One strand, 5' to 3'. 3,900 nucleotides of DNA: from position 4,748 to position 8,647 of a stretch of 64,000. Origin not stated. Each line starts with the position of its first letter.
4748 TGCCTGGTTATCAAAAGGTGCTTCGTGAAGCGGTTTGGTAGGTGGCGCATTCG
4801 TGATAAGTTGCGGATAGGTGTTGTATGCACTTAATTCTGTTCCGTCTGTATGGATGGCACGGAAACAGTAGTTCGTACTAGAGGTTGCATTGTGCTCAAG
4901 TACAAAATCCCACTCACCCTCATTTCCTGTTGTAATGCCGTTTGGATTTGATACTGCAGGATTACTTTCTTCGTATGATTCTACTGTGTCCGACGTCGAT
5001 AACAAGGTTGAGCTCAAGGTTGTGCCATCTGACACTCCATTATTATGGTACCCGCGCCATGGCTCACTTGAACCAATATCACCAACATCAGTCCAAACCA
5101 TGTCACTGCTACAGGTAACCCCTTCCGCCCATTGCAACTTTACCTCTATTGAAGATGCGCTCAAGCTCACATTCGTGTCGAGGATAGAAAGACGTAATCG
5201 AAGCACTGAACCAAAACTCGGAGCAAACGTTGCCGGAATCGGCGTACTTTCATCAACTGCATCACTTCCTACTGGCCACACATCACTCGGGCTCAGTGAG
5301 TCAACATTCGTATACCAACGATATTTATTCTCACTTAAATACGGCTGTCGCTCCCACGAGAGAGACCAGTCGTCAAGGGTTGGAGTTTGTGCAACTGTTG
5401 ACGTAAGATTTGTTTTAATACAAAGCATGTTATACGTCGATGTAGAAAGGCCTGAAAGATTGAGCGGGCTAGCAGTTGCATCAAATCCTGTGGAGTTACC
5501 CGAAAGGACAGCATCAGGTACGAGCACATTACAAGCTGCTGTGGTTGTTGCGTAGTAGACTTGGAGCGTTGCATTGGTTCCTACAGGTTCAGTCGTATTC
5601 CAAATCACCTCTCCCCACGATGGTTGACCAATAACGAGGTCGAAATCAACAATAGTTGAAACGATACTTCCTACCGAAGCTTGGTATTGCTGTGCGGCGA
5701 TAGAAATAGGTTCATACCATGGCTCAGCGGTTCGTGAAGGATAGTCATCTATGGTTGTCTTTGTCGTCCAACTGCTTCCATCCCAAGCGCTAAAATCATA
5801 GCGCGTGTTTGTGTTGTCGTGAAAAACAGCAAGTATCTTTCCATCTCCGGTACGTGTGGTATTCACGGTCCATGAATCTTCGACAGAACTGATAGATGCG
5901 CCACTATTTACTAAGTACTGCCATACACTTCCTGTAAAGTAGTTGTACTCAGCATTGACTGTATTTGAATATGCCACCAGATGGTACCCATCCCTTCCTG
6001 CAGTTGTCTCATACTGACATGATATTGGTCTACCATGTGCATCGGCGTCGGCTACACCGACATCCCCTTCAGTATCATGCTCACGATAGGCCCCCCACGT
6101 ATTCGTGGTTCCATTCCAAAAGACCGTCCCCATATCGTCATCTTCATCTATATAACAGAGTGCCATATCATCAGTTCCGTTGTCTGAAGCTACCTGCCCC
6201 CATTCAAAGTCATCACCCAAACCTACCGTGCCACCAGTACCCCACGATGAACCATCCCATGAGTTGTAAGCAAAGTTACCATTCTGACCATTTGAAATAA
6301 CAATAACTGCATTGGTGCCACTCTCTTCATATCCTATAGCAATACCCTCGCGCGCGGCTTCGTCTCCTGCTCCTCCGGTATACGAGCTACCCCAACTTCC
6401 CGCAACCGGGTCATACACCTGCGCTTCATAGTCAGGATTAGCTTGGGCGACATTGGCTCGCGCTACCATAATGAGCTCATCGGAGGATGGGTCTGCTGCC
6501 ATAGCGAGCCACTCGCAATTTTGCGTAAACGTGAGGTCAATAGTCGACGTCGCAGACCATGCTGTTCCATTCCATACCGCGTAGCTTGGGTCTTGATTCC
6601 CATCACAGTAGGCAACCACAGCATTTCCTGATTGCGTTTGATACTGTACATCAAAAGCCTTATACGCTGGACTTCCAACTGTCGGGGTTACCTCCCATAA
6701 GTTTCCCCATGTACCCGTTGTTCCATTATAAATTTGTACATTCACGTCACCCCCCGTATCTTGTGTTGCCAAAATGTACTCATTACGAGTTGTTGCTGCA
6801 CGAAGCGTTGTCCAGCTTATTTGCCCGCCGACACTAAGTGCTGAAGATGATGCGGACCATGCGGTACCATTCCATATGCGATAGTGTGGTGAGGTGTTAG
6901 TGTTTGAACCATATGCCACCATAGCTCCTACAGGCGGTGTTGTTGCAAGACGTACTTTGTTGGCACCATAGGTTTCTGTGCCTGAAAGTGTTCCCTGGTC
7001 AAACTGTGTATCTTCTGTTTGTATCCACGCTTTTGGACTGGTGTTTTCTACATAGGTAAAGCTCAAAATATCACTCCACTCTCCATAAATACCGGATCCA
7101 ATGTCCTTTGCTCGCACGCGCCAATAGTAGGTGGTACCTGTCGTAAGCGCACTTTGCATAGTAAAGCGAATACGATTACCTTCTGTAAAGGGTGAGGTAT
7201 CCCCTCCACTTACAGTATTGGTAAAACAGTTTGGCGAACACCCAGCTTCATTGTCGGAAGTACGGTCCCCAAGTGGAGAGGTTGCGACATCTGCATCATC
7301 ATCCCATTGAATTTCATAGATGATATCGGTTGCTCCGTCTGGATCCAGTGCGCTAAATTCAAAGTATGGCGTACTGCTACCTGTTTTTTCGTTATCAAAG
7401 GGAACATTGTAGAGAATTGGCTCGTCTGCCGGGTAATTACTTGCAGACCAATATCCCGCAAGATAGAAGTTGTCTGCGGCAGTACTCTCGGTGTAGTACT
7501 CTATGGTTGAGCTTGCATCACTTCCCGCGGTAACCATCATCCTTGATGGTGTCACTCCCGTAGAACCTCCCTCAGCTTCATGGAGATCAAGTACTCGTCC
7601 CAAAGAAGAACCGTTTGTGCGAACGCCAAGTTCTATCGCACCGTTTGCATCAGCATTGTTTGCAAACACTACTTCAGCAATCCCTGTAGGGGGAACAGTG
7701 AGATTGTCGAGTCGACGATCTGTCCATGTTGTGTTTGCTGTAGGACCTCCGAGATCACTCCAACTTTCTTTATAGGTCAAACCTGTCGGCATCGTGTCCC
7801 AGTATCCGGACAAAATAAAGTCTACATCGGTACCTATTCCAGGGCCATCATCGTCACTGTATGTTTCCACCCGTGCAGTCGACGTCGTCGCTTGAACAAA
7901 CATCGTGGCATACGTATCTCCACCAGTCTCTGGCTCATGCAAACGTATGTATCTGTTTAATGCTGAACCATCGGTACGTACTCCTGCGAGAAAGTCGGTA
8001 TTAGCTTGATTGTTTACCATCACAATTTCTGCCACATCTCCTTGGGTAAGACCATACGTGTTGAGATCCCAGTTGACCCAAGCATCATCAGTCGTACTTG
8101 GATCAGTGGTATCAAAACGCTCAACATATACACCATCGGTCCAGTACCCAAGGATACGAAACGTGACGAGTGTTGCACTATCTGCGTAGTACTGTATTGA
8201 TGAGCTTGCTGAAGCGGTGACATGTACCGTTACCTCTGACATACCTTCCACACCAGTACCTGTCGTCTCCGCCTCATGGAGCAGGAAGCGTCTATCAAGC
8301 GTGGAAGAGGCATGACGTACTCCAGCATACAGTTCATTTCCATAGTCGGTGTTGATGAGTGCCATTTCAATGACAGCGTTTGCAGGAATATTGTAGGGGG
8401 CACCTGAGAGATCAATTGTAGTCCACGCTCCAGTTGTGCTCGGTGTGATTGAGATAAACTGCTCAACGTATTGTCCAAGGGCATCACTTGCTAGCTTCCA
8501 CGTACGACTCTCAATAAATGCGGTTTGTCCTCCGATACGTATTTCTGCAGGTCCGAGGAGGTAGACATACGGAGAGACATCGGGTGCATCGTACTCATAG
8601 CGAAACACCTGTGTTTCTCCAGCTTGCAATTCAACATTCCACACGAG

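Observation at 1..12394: Giant (>4100 aa) surface protein with a long acidic linker and repeated FN3-type YWWRVRA modules, running off the window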

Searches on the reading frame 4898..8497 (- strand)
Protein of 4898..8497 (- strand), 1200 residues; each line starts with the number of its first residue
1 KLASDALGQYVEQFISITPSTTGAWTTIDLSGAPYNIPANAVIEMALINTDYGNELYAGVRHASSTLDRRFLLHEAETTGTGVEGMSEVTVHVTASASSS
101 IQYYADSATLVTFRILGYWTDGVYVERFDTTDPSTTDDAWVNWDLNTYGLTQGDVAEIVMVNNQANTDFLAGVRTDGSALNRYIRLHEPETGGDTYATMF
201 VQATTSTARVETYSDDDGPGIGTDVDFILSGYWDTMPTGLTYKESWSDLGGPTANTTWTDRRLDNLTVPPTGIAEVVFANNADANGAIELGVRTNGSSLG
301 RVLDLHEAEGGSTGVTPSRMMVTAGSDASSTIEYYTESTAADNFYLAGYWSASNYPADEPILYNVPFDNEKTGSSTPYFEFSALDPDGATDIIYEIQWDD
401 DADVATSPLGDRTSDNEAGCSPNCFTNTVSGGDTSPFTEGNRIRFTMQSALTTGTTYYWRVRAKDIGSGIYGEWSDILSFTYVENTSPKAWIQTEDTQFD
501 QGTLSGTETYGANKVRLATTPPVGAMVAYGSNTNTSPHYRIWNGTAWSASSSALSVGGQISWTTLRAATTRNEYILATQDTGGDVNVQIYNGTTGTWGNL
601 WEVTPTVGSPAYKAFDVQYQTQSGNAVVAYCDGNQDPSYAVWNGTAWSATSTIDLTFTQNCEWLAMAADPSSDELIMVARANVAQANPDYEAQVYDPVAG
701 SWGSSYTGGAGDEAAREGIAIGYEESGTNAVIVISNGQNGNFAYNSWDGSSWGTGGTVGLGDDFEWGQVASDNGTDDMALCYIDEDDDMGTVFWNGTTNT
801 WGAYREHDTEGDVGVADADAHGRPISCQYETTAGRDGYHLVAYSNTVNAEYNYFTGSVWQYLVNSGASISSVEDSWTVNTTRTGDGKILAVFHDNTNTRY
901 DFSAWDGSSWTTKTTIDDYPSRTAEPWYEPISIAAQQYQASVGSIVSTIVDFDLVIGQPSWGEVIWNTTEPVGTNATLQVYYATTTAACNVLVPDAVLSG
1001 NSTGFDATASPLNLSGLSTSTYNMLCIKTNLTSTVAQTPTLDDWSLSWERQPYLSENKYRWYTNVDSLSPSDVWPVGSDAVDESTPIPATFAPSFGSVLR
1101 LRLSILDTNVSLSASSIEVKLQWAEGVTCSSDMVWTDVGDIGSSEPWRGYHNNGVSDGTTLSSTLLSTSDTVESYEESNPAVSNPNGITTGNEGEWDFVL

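Call 97: search_protein_representatives(protein=window:4898-8497:-)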
Query: 1200 residues. Proteins with E-value up to 0.001 (for the whole library): 1826; up to 1e-10: 1239; up to 1e-30: 375. The best 150 are listed.
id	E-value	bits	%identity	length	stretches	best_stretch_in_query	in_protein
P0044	0.0e+00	2847.7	69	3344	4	1-1200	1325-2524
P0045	0.0e+00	1706.4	48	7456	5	1-1153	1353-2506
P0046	0.0e+00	1527.1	47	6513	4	353-1200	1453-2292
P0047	0.0e+00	1261.9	46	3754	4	528-1200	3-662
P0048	0.0e+00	1205.3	44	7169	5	351-1158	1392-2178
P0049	0.0e+00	1194.2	42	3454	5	344-1157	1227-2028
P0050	0.0e+00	1189.8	43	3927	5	352-1155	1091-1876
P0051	0.0e+00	1155.3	52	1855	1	1-1126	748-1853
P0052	0.0e+00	1014.4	40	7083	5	356-1156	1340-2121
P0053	1.4e-289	980.3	52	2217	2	353-1200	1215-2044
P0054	4.4e-281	952.2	45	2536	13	1055-1200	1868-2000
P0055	5.8e-276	935.2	37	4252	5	363-1156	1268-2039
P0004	3.4e-265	899.5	50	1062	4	492-1200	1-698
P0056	2.7e-250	850.2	47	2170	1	347-1200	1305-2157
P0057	3.6e-231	786.8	42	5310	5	359-1067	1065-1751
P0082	1.2e-134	467.2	45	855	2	8-351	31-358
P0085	7.0e-132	458.0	45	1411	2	10-352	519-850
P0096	1.9e-98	347.3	41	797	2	7-360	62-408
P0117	2.6e-71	257.4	48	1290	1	6-356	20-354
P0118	1.4e-70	255.0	48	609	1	14-353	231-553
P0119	3.6e-70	253.6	47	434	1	9-353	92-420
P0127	5.0e-67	243.2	47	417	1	8-354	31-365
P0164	7.9e-56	206.1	40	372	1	2-351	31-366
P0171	4.8e-55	203.5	47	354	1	6-286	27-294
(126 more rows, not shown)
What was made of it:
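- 7442..8476 (-): aa 1307-1651: three tandem ~115-aa repeats (T block), fold unknown. The block recurs in many library proteins (call 97).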

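Call 104: search_protein_families(library=pfam, proteins=[P0082, P0085, P0117, P0118, P0119, P0127, P0164, P0171, P0096], max_evalue=0.001)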
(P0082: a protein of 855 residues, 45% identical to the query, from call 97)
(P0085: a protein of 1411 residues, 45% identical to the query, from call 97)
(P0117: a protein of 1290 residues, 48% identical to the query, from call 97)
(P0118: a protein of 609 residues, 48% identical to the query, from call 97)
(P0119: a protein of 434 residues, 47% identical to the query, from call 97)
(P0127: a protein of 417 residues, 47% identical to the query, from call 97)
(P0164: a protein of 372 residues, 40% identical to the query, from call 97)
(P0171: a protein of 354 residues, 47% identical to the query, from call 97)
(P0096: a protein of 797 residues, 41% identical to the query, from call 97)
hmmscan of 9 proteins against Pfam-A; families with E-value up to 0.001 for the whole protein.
P0082 (855 aa): 0 families

P0085 (1411 aa): 1 family
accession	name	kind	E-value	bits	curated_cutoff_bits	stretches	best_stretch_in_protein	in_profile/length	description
PF11949.14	DUF3466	-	5.9e-11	42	25.1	1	1011-1156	383-495/609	Protein of unknown function (DUF3466)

P0117 (1290 aa): 2 families
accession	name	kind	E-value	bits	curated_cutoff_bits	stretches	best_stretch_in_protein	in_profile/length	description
PF13385.13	Laminin_G_3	-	2.9e-24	86.4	27.6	1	553-714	1-151/151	Concanavalin A-like lectin/glucanases superfamily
PF11949.14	DUF3466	-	1.1e-06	27.9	25.1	1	963-1030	382-452/609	Protein of unknown function (DUF3466)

P0118 (609 aa): 0 families

P0119 (434 aa): 0 families

P0127 (417 aa): 0 families

P0164 (372 aa): 0 families

P0171 (354 aa): 0 families

P0096 (797 aa): 0 families
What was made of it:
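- Tried and rejected: The T-block relatives have no Pfam family on that block (call 104).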

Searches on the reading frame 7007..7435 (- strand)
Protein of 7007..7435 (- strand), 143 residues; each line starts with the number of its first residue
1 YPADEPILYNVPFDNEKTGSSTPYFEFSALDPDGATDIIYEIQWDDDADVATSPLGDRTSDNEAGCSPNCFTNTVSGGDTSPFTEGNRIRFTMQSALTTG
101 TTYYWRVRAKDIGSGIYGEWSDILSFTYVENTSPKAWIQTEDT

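Call 35: search_protein_families(library=pfam, proteins=[window:7007-7435:-], max_evalue=10)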
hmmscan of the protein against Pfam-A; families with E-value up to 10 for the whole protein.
window:7007-7435:- (143 aa): 2 families
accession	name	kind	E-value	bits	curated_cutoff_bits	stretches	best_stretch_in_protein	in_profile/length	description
PF16656.11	Pur_ac_phosph_N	-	0.00015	22.7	30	1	42-127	17-92/93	Purple acid Phosphatase, N-terminal domain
PF25788.1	Ig_Rha78A_N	-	0.0057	17.3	27.4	1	95-127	69-100/105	Rha78A-like, N-terminal immunoglobulin domain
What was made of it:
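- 6998..7441 (-): aa 1652-1799: FN3-like module F1 (YYWRVRA at nt 7129). Sub-threshold PF16656 and PF25788 hits (call 35).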

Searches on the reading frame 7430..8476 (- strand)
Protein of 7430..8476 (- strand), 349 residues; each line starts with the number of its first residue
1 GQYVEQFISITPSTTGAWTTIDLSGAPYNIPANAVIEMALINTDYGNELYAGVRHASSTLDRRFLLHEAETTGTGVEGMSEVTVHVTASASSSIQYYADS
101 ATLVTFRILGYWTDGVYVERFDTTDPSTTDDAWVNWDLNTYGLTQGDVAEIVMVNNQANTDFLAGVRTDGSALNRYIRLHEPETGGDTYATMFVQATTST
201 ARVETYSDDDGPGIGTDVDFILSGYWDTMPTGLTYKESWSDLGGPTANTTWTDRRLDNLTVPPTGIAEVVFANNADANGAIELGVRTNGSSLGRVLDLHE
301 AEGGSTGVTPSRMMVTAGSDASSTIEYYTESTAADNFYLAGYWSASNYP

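Call 35: search_protein_families(library=pfam, proteins=[window:7430-8476:-], max_evalue=10)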
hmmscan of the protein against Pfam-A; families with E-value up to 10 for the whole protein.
window:7430-8476:- (349 aa): 0 families
